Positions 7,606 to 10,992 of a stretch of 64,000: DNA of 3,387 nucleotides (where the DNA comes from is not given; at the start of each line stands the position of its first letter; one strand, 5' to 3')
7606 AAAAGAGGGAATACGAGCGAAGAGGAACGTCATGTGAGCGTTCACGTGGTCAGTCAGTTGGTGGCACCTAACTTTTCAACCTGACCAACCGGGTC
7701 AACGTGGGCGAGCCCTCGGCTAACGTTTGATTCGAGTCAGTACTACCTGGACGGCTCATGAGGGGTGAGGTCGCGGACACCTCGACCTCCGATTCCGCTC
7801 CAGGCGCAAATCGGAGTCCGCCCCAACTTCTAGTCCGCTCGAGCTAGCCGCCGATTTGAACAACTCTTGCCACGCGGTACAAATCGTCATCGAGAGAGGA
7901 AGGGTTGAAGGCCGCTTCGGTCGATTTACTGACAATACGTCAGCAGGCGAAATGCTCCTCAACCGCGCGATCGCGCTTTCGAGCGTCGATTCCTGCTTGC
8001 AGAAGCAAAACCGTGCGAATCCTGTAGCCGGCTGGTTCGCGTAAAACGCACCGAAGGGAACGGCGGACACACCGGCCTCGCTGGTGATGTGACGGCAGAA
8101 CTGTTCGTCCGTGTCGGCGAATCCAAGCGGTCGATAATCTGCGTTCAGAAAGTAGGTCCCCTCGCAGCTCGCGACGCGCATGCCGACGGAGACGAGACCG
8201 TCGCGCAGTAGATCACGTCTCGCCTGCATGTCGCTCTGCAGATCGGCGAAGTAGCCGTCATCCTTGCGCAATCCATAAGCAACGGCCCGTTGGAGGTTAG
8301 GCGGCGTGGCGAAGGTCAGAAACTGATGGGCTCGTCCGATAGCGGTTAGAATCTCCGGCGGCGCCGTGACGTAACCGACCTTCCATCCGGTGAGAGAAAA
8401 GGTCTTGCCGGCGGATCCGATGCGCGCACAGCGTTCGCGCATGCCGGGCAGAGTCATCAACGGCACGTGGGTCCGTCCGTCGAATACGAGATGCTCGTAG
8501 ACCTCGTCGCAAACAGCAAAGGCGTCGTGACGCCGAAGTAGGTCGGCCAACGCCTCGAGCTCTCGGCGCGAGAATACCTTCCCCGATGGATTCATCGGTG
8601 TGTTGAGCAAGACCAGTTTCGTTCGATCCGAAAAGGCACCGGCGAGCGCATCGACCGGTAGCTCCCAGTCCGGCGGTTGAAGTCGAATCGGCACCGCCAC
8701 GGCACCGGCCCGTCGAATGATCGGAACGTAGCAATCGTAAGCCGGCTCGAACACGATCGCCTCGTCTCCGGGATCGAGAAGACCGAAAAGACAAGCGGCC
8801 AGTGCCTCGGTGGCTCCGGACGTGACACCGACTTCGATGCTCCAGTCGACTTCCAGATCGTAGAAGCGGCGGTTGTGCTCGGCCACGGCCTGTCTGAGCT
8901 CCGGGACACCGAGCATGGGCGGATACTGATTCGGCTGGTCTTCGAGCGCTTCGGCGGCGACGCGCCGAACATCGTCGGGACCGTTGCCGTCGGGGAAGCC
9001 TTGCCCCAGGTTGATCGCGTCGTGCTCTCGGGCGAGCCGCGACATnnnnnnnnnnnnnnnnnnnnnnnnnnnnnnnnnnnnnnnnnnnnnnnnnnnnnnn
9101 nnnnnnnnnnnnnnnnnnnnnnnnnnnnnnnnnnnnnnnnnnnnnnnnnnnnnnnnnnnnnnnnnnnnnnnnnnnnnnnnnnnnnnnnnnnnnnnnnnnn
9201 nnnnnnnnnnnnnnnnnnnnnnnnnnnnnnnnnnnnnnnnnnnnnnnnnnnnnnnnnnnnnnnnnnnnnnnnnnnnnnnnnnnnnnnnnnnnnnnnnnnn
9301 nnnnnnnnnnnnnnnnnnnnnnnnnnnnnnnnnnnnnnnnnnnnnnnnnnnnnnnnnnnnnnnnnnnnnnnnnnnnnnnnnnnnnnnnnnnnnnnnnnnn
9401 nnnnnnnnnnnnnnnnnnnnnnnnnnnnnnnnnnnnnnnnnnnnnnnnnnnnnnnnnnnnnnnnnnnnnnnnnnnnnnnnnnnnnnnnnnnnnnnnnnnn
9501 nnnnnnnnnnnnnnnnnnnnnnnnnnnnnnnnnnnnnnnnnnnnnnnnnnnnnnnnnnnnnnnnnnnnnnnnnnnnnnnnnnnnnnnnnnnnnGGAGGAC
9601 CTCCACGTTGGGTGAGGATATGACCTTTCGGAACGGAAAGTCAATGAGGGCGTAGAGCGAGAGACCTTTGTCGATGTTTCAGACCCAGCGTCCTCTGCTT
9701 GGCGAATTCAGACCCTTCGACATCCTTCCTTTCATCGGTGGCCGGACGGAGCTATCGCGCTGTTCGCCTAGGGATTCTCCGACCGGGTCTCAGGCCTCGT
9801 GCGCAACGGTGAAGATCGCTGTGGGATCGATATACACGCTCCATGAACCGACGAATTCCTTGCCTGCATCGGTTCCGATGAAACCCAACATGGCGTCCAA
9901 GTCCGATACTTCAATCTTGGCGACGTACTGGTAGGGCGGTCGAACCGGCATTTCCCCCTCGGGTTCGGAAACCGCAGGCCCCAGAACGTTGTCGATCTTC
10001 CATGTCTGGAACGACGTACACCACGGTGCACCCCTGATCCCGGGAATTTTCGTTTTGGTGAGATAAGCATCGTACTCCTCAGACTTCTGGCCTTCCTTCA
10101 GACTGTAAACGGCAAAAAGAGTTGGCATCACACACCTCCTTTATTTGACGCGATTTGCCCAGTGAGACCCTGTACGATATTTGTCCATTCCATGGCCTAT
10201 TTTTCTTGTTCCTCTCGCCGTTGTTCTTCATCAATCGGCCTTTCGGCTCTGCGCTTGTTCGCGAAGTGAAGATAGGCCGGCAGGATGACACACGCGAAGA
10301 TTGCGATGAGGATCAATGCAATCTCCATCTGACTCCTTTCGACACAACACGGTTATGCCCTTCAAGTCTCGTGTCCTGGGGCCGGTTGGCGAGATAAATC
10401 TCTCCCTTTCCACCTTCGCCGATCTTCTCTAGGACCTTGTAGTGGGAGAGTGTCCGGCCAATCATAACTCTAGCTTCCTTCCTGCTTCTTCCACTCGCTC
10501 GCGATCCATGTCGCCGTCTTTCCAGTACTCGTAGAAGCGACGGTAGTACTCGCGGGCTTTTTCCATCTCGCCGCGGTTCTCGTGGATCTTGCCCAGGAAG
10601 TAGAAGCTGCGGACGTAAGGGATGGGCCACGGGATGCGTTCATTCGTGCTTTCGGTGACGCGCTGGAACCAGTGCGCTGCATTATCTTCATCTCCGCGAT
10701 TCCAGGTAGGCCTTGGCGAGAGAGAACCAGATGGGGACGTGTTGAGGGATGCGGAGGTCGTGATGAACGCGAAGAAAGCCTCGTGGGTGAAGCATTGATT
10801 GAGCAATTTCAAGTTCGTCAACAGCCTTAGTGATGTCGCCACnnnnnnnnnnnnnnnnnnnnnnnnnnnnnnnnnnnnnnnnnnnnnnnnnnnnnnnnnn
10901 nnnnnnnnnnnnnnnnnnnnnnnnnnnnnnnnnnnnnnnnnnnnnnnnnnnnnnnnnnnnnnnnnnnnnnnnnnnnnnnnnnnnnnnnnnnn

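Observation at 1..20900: Birth-and-death array of paralogous Ser/Thr kinases built from a bicistronic [type-A TPR kinase + type-B propeller kinase] module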

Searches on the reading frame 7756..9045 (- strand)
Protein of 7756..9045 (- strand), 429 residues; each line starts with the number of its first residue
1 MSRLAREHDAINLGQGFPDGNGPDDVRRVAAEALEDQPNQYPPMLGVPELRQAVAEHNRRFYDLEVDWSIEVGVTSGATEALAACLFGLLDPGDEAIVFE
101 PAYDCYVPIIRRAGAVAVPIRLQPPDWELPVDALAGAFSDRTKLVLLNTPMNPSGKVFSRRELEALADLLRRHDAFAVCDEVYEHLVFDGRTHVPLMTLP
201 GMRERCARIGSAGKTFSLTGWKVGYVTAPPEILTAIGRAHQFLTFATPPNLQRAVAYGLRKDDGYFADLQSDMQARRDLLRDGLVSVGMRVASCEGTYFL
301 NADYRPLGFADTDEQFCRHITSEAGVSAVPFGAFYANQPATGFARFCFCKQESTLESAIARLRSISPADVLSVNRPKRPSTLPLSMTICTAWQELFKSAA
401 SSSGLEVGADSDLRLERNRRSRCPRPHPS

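Call 9: search_protein_families(library=pfam, proteins=[window:7756-9045:-], max_evalue=0.01)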
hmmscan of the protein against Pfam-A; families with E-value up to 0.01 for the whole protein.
window:7756-9045:- (429 aa): 4 families
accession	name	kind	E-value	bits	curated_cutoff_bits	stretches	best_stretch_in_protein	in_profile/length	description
PF00155.27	Aminotran_1_2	-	3.3e-60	204.6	19.7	1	9-362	2-361/361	Aminotransferase class I and II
PF00266.25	Aminotran_5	-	3.8e-06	26.5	21.5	1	66-182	58-177/371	Aminotransferase class-V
PF01053.26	Cys_Met_Meta_PP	-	0.00013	21.1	27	1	74-182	73-175/381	Cys/Met metabolism PLP-dependent enzyme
PF01041.23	DegT_DnrJ_EryC1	-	0.0046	16.7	19.8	1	75-174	45-139/360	DegT/DnrJ/EryC1/StrS aminotransferase family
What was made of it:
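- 7756..9045 (-): Aminotransferase gene abutting B2. It lacks the first ~18 positions of its NCBIfam profile. Pfam Aminotran_1_2 (call 9).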

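Call 25: search_protein_families(library=ncbifam, proteins=[window:7756-9045:-], max_evalue=0.01)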
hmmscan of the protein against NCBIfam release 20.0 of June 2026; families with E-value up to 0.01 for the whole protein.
window:7756-9045:- (429 aa): 77 families (the best 25 are shown)
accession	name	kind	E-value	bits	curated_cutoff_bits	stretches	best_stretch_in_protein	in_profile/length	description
NF006488.0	PRK08912.1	equivalog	9.2e-181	600.9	498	1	1-365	19-383/387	aminotransferase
NF005855.0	PRK07777.1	equivalog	3.2e-135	451.5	553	1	1-366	21-388/391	pyridoxal phosphate-dependent aminotransferase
NF006569.0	PRK09082.1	subfamily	1.5e-116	389.7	420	1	1-364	23-385/386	methionine aminotransferase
NF009079.0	PRK12414.1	subfamily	1.2e-85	287.9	481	1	2-365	23-384/384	methionine aminotransferase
NF041364.1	GntC_guanitoxin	equivalog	6.1e-77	258.9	415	1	11-364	1-355/356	guanitoxin biosynthesis PLP-dependent (S)-gamma-hydroxy-L-arginine cyclodehydratase GntC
NF005588.0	PRK07309.1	equivalog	2e-61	208.1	576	1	9-364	31-384/391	pyridoxal phosphate-dependent aminotransferase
NF041091.1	asp_aminotase_Arch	equivalog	3.4e-60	203.9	550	1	7-363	26-372/376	aspartate aminotransferase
NF005817.0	PRK07683.1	equivalog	2.7e-59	200.8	575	1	5-364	25-379/387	aminotransferase A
NF004770.0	PRK06108.1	subfamily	2.8e-58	197.6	422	1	9-364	37-390/396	pyridoxal phosphate-dependent aminotransferase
NF005816.0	PRK07682.1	equivalog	3e-54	184.1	620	1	8-363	29-380/390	aminotransferase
NF006756.0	PRK09276.1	subfamily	5.8e-50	170.3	507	1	5-365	28-385/387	LL-diaminopimelate aminotransferase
NF004975.0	PRK06348.1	equivalog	1.8e-49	168.7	549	1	7-365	28-382/384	pyridoxal phosphate-dependent aminotransferase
NF006229.0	PRK08361.1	equivalog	3.3e-48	164.6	624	1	5-363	30-385/391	aspartate aminotransferase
NF006514.0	PRK08960.1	equivalog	4.5e-48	164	554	1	6-364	30-383/388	pyridoxal phosphate-dependent aminotransferase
TIGR03540.1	DapC_direct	equivalog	8.1e-47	159.9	593.25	1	5-364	26-382/383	LL-diaminopimelate aminotransferase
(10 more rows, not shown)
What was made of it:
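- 7756..9045 (-): PRK08912 E 9e-181, protein 1-365 matched to profile 19-383 (call 25).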

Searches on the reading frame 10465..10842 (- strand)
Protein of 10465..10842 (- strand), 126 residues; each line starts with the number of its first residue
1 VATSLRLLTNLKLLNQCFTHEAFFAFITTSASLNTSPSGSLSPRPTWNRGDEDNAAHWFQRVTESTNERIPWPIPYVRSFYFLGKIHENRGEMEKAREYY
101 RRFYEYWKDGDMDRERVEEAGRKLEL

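Call 67: search_protein_families(library=pfam, proteins=[window:10465-10842:-], max_evalue=0.01)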
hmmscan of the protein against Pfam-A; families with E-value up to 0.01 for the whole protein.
window:10465-10842:- (126 aa): 6 families
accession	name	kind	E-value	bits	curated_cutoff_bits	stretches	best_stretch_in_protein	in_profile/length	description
PF13181.12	TPR_8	-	6.7e-06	26.3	25.7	1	78-104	2-28/34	Tetratricopeptide repeat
PF07719.23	TPR_2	-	5.4e-05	23.4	27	1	79-103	3-27/34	Tetratricopeptide repeat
PF00515.34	TPR_1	-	0.0011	19.2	27.8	1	78-102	2-26/34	Tetratricopeptide repeat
PF13432.12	TPR_16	-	0.0014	19.5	32.7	1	49-104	10-58/65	Tetratricopeptide repeat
PF13428.12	TPR_14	-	0.004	18.1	23.5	0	81-112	5-37/44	Tetratricopeptide repeat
PF13176.12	TPR_7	-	0.0077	16.7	27.9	0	80-102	2-24/36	Tetratricopeptide repeat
